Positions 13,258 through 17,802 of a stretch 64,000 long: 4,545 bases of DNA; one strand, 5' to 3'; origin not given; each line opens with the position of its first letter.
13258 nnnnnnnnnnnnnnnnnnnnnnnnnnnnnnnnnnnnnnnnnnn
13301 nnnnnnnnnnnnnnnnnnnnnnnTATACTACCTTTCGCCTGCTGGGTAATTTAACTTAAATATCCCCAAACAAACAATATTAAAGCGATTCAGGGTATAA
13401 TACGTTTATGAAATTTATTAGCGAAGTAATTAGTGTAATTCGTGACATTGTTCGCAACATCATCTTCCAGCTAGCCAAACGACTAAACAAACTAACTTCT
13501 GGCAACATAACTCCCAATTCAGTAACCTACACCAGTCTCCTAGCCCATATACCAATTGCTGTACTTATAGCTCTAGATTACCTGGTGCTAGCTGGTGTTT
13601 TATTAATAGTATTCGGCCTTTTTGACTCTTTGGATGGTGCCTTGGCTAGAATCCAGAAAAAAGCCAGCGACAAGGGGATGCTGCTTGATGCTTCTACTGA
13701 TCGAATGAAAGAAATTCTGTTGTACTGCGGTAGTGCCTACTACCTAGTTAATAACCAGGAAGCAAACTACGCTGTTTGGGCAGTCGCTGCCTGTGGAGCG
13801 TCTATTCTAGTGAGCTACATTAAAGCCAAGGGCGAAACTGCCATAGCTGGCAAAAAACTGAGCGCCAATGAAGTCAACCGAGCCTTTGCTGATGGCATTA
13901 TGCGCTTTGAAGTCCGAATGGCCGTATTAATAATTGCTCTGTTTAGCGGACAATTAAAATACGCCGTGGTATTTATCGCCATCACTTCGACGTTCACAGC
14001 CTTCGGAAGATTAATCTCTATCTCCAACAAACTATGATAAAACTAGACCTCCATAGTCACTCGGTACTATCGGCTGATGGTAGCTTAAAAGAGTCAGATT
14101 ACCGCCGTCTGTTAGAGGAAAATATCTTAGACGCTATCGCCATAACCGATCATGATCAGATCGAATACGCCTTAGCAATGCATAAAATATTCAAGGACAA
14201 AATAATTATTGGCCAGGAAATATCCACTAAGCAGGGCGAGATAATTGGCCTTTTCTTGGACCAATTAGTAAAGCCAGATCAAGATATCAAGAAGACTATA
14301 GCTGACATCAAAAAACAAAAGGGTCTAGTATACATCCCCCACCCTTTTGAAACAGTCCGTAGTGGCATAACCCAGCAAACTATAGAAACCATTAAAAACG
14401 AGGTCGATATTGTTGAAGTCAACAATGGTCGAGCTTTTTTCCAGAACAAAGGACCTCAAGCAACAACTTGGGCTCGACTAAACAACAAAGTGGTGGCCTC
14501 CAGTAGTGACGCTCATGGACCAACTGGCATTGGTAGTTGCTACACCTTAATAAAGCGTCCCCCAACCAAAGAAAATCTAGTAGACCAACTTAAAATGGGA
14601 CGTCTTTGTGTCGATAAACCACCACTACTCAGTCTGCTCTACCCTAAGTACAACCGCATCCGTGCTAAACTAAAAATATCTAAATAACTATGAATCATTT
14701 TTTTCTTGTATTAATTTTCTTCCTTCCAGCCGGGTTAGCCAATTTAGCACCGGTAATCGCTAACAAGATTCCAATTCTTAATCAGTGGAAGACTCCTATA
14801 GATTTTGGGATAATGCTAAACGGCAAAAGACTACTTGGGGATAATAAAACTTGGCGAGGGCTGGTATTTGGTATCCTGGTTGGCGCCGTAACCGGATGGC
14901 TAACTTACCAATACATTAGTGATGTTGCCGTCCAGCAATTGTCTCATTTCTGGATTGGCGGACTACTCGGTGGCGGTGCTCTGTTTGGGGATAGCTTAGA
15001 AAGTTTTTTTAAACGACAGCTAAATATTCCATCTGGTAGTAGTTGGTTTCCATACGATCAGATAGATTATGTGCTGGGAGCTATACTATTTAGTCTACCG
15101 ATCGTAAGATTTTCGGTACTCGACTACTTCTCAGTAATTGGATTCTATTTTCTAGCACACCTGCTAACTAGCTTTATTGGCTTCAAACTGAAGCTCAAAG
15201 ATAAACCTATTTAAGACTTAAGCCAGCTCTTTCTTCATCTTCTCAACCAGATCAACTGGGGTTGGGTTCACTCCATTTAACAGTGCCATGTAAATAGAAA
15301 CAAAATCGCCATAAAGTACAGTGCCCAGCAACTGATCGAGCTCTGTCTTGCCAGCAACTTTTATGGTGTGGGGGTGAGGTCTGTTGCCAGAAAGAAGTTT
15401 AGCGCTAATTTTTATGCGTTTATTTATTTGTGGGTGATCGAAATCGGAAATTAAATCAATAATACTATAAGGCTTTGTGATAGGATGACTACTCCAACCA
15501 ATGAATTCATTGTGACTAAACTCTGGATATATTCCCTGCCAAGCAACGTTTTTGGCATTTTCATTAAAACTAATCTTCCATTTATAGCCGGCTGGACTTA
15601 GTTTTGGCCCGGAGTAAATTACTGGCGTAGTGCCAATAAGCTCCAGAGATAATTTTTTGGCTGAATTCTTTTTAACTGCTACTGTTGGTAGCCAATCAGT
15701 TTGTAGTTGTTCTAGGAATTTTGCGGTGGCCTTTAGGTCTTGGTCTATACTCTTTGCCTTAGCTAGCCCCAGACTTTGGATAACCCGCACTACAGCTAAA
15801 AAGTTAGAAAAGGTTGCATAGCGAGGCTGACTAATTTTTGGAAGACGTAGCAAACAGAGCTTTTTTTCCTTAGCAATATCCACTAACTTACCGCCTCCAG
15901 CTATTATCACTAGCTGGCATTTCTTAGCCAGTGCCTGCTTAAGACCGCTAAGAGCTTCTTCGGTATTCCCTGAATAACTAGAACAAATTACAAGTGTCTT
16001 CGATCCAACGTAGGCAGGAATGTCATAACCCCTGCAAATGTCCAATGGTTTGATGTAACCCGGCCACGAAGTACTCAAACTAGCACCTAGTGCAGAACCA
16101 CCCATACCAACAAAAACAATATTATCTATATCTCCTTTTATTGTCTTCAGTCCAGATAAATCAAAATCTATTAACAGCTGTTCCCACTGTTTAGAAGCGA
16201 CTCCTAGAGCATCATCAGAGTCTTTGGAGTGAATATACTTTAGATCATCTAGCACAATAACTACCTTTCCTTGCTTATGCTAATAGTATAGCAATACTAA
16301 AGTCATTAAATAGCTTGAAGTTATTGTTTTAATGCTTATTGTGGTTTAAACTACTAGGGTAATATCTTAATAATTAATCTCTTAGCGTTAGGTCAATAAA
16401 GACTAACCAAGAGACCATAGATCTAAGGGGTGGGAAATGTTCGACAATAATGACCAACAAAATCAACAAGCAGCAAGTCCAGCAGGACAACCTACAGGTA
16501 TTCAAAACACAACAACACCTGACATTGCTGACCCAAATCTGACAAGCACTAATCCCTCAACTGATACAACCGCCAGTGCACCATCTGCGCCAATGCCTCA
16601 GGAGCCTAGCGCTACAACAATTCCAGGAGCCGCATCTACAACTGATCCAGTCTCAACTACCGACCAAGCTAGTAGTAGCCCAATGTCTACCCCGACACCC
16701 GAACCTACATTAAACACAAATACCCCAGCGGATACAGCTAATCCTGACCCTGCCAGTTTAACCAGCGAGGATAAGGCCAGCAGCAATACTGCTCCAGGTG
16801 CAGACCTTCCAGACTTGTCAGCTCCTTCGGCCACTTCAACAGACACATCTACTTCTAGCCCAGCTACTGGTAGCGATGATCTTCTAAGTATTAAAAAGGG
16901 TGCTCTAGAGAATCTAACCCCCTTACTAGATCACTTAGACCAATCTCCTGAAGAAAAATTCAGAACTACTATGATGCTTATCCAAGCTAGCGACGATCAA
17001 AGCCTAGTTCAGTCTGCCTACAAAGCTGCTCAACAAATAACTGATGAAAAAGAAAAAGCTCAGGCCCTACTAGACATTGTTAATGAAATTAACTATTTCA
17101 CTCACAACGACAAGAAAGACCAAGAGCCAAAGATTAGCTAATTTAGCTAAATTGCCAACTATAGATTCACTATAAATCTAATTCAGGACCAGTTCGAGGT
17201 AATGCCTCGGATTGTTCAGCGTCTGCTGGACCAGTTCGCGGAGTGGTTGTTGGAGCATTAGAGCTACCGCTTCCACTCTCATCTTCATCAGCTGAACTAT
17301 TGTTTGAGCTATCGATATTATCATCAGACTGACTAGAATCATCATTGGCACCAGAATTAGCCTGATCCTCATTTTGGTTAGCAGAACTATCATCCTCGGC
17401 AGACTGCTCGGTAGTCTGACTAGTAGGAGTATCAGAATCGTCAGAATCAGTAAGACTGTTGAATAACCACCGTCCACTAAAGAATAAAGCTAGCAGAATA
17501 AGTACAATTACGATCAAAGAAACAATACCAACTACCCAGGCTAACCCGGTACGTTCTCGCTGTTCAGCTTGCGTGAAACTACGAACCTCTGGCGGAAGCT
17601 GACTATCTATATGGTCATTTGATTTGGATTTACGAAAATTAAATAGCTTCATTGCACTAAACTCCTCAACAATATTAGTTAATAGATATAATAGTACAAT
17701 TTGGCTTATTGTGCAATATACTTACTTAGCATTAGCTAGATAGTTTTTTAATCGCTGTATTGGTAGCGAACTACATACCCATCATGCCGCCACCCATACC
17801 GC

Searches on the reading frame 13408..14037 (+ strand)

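Call 75: search_protein_families(library=pfam, proteins=[window:13408-14037:+], max_evalue=0.001)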
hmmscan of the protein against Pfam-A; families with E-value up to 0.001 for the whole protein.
window:13408-14037:+ (209 aa): 1 family
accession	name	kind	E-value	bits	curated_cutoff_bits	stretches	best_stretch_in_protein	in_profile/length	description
PF01066.26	CDP-OH_P_transf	-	9e-13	49.3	22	1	34-193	2-146/152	CDP-alcohol phosphatidyltransferase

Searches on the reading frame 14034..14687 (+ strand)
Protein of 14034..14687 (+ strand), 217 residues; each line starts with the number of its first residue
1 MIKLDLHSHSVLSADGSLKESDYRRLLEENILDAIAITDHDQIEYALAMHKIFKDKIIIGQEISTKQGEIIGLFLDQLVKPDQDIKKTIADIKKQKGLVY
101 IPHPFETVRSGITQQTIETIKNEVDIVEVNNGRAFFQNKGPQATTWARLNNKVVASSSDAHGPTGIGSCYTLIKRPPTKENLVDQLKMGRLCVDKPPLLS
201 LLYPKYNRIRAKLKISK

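Call 76: search_protein_families(library=pfam, proteins=[window:14034-14687:+], max_evalue=0.001)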
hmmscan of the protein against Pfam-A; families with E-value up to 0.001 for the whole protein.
window:14034-14687:+ (217 aa): 2 families
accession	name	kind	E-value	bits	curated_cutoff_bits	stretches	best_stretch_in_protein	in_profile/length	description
PF13263.12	PHP_C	-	6.7e-08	32.4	21.3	1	142-190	6-55/56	PHP-associated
PF02811.25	PHP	-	1e-06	29.6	26.4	1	5-67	1-67/164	PHP domain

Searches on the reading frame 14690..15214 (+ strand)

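Call 76: search_protein_families(library=pfam, proteins=[window:14690-15214:+], max_evalue=0.001)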
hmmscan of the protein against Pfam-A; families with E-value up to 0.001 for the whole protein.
window:14690-15214:+ (174 aa): 2 families
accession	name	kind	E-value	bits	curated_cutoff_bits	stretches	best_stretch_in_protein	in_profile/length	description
PF01864.22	CarS-like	-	1.8e-28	100.2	22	1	5-172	6-173/175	CDP-archaeol synthase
PF01148.25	CTP_transf_1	-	1.3e-07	32.1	24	1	52-113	169-230/264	Cytidylyltransferase family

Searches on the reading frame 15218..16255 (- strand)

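Call 76: search_protein_families(library=pfam, proteins=[window:15218-16255:-], max_evalue=0.001)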
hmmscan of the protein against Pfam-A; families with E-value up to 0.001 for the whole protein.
window:15218-16255:- (345 aa): 2 families
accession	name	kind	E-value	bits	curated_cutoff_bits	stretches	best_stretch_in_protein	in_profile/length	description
PF10432.14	bact-PGI_C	-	4.8e-40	137.4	24.5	1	196-344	2-151/151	Bacterial phospho-glucose isomerase C-terminal SIS domain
PF01380.27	SIS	-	0.00049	20.3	25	0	81-155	49-121/131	SIS domain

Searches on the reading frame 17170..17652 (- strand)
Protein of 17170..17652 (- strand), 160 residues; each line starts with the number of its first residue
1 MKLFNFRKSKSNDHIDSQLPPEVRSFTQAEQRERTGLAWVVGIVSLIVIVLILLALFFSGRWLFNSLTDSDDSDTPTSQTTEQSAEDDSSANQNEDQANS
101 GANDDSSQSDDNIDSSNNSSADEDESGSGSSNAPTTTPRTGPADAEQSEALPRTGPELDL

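Call 76: search_protein_families(library=pfam, proteins=[window:17170-17652:-], max_evalue=0.001)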
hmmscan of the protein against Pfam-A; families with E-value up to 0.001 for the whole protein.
window:17170-17652:- (160 aa): 2 families
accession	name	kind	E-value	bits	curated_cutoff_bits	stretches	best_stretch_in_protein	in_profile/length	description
PF14851.11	FAM176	-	0.0001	22.6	31.5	1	30-118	17-111/152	FAM176 family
PF22251.1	PFF1_TM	-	0.00054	20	32.3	1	41-134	101-198/300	Vacuolar membrane protease, transmembrane domain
